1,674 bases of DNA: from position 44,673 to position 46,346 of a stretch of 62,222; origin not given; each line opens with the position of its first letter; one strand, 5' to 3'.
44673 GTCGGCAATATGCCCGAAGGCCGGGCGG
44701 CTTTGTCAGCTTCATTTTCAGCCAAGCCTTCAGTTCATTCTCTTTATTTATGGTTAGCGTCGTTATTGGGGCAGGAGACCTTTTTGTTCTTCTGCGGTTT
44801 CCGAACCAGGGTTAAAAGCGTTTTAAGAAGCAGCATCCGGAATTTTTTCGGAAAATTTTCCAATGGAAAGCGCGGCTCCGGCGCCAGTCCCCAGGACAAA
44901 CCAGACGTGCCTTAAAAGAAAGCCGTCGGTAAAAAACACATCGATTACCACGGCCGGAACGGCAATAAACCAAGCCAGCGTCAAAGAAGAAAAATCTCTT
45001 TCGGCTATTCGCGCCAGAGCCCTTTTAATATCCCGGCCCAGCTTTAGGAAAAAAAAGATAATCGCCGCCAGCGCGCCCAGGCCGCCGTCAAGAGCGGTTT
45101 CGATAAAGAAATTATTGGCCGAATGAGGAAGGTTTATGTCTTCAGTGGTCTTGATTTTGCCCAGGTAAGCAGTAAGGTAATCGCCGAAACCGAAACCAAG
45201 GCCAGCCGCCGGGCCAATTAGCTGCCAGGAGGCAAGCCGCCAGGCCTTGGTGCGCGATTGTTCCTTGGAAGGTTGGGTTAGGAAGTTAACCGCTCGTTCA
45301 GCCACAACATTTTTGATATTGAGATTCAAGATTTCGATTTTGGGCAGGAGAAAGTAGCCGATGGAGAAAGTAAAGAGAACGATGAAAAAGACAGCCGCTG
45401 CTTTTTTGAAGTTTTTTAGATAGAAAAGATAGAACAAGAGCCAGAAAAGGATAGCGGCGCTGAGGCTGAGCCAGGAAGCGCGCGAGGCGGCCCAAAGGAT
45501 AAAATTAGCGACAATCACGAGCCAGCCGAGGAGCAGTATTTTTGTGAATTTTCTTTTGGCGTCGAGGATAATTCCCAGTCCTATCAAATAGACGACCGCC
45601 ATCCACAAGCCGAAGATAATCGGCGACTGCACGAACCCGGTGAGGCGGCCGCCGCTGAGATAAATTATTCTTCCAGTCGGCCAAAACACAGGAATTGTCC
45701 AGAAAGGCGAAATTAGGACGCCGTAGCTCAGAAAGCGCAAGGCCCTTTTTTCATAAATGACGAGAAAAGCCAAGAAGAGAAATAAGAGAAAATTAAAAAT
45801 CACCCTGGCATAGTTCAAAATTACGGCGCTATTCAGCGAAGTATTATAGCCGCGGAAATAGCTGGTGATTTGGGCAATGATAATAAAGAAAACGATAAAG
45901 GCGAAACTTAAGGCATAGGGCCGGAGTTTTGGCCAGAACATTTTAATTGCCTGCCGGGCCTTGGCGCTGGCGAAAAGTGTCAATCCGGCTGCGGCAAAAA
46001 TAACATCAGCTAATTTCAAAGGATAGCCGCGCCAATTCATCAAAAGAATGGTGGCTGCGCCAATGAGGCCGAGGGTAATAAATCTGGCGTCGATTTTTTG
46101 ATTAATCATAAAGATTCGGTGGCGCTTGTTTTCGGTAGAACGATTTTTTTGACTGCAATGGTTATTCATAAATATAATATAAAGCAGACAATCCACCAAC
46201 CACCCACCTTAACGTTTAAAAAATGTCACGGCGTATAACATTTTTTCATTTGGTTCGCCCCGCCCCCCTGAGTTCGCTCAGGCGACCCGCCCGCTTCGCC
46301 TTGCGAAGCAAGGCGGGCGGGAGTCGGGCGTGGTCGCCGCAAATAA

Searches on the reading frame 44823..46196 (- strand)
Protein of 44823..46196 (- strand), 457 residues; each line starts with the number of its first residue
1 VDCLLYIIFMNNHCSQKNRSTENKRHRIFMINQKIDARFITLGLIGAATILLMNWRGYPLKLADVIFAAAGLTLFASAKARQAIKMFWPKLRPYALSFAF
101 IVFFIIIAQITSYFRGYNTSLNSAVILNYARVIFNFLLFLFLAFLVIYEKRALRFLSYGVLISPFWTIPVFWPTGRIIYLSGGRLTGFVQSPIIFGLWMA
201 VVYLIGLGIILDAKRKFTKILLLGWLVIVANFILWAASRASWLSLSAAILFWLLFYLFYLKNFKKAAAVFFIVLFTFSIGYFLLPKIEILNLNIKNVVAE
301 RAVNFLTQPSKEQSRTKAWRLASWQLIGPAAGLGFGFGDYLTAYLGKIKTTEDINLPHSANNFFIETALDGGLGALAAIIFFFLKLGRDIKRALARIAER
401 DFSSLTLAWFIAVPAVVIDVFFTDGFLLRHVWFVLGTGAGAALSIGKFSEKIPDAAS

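Call 68: search_protein_families(library=pfam, proteins=[window:44823-46196:-], max_evalue=0.00001)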
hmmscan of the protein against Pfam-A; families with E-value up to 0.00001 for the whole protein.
window:44823-46196:- (457 aa): 1 family
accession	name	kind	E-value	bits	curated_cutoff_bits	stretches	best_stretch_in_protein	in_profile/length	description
PF04932.20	Wzy_C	-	1.7e-08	34.8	31.7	1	226-379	3-148/149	O-Antigen ligase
